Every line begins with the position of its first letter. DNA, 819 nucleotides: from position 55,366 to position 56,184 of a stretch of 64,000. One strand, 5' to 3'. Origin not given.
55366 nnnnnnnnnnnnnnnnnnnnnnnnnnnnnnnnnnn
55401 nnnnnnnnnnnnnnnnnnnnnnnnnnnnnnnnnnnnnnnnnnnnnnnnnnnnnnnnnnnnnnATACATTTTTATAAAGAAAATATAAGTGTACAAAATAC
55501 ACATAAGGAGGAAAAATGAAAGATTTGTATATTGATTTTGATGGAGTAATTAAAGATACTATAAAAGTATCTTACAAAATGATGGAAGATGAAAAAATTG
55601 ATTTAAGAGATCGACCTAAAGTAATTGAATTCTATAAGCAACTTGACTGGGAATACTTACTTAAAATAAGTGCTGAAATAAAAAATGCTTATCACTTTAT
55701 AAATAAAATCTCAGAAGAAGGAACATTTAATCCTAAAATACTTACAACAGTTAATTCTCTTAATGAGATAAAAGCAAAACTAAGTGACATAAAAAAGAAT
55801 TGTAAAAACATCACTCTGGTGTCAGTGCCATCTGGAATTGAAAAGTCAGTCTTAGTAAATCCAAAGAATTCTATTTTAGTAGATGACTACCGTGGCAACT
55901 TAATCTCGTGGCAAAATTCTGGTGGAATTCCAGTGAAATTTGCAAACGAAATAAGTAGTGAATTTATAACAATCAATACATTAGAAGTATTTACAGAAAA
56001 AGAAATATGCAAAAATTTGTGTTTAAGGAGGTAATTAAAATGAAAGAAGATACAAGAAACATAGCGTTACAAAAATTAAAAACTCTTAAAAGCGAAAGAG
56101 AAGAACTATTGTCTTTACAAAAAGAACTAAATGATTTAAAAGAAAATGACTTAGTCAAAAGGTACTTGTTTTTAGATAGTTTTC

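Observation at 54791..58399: NrtR-like Nudix regulator followed by a tightly coupled five-gene operon: HAD nucleotidase, three unknown proteins, PGM-family phosphatase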

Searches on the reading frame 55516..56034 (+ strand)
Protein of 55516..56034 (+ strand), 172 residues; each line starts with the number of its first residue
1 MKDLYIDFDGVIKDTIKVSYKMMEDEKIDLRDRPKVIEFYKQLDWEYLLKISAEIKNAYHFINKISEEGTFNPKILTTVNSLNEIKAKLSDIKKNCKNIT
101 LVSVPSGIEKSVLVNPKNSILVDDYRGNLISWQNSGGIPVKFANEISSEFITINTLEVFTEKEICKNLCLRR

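Call 3: search_protein_families(library=pfam, proteins=[window:55516-56034:+], max_evalue=0.1)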
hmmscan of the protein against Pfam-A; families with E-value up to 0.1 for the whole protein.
window:55516-56034:+ (172 aa): 0 families

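Call 4: search_protein_families(library=phrogs, proteins=[window:55516-56034:+], max_evalue=0.1)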
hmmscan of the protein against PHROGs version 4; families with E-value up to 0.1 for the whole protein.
window:55516-56034:+ (172 aa): 3 families
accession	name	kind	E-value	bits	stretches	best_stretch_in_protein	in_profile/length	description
phrog_2643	-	moron, auxiliary metabolic gene and host takeover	1.8e-11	45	1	1-154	6-167/182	5'-3' deoxyribonucleotidase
phrog_420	-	unknown function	0.0045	17.5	1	5-145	17-178/267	unknown function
phrog_34017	-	unknown function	0.032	15.5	0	38-102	75-138/163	-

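Call 5: search_protein_families(library=padloc, proteins=[window:55516-56034:+], max_evalue=0.1)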
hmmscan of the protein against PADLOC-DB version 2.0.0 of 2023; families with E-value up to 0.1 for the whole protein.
window:55516-56034:+ (172 aa): 0 families

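Call 24: search_protein_families(library=ncbifam, proteins=[window:55516-56034:+], max_evalue=0.1)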
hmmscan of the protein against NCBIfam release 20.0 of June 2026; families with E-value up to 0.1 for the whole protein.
window:55516-56034:+ (172 aa): 0 families

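Call 25: search_solved_structures(query=window:55516-56034:+, max_evalue=1, show_alignments=2)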
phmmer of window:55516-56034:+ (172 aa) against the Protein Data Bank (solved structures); distinct sequences matched with E-value up to 1: 1.
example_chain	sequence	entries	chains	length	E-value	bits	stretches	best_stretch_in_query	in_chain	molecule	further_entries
3rg8_A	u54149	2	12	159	0.24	14.5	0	29-82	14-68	Phosphoribosylaminoimidazole carboxylase, PurE protein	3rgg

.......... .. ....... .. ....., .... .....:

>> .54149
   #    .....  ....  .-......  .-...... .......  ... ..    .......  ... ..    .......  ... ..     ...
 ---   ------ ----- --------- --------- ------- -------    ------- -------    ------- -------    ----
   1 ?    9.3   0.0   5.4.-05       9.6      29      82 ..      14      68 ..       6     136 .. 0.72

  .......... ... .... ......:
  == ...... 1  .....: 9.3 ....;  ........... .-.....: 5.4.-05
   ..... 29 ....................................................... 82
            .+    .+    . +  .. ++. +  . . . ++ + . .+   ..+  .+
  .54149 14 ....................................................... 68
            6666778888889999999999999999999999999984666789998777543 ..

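Call 58: search_solved_structures(query=A3, max_evalue=10, show_alignments=3)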
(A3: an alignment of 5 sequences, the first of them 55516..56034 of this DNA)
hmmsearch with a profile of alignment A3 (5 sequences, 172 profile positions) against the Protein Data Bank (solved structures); distinct sequences matched with E-value up to 10: 6.
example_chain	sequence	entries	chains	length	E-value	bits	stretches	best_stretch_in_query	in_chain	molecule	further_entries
5c5d_A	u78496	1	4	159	0.31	14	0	102-124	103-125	phosphoribosylaminoimidazole carboxylase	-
1qzt_A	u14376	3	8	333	0.48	13.3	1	98-152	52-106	Phosphate acetyltransferase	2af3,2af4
3rg8_A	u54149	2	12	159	0.68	12.9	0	102-124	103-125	Phosphoribosylaminoimidazole carboxylase, PurE protein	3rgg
8htg_A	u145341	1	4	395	0.79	12.6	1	78-123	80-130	Guanine nucleotide-binding protein G(olf) subunit alpha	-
8esq_B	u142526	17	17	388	1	12.3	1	50-119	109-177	60S ribosomal protein L3-A | Large ribosomal subunit protein uL3A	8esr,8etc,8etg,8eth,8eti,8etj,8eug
6lzh_A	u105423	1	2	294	1.2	12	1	5-50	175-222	GrgF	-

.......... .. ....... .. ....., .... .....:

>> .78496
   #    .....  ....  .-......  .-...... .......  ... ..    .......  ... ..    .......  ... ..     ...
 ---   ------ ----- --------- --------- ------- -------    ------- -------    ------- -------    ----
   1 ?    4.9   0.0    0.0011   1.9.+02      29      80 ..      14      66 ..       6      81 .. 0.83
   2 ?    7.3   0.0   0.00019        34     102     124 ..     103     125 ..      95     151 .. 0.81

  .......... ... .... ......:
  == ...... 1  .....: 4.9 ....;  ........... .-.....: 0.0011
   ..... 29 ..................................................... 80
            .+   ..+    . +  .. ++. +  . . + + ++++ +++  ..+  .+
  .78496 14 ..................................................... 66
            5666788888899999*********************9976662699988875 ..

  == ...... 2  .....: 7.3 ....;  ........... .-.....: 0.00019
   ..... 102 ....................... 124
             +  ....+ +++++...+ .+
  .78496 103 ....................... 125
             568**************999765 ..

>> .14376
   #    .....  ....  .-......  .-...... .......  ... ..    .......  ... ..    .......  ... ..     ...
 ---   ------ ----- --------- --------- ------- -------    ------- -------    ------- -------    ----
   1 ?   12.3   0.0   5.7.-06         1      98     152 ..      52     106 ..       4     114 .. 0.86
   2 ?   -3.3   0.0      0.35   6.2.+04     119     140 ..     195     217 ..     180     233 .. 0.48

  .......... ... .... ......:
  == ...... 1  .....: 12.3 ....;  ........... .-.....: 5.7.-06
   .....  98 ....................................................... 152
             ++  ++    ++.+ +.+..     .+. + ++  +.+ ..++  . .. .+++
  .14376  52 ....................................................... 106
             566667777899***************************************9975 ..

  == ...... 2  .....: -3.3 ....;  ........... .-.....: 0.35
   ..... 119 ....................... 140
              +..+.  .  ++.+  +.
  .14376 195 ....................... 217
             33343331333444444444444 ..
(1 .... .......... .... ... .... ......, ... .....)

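Call 59: search_dna_similar(query=window:55516-56034:+, collection=phages, mode=protein, max_evalue=0.001, max_rows=15)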
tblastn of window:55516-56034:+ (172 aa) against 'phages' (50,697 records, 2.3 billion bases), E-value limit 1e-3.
No match.

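Call 60: search_protein_families(library=pfam, alignment_id=A3, max_evalue=10)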
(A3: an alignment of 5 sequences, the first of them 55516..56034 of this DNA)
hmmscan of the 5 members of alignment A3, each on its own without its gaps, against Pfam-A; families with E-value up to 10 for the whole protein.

A. member 1, window:55516-56034:+ (172 aa): 0 families

B. families by the number of members that match (of 5 scanned): 7 families
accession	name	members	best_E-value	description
PF13419.12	HAD_2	2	0.031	Haloacid dehalogenase-like hydrolase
PF22470.1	Histone_HNS_N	2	0.056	H-NS histone-like proteins, N-terminal domain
PF01995.21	NRD1_2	1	0.015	NrpR regulatory domains NRD1 and 2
PF03352.18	Adenine_glyco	1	0.12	Methyladenine glycosylase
PF07544.18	Med9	1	0.14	RNA polymerase II transcription mediator complex subunit 9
PF00411.24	Ribosomal_S11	1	0.14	Ribosomal protein S11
PF23415.1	MAPB1_N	1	0.14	Microtubule-associated protein 1B N-terminal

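Call 101: list_cluster_members(proteins=[window:55516-56034:+, window:56040-56567:+, window:56564-57223:+, window:57224-57823:+, window:57842-58399:+, window:54791-55462:+])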
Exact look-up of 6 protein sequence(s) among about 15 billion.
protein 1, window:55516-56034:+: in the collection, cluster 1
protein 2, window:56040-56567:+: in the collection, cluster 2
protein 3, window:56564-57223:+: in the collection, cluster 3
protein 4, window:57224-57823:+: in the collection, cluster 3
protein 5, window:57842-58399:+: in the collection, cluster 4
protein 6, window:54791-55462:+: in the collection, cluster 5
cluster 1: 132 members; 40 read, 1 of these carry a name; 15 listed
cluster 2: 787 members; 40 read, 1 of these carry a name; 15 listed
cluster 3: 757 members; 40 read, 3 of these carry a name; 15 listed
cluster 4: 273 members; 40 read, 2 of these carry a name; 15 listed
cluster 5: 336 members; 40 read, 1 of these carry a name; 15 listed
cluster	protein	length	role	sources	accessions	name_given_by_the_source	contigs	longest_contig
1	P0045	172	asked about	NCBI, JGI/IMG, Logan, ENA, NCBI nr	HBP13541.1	MAG TPA: hypothetical protein DD613_05705 [Firmicutes bacterium] | hypothetical protein | hypothetical protein [Bacillota bacterium]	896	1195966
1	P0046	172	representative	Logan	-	-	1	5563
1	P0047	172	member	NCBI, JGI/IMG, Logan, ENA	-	-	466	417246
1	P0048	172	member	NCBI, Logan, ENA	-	-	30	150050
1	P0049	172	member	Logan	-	-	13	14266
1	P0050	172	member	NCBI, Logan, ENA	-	-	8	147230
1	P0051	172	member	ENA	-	-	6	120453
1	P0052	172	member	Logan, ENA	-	-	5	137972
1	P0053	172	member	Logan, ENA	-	-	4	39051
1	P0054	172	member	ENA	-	-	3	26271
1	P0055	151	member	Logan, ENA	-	-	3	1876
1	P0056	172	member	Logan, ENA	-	-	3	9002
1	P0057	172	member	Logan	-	-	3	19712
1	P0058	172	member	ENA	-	-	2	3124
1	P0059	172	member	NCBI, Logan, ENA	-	-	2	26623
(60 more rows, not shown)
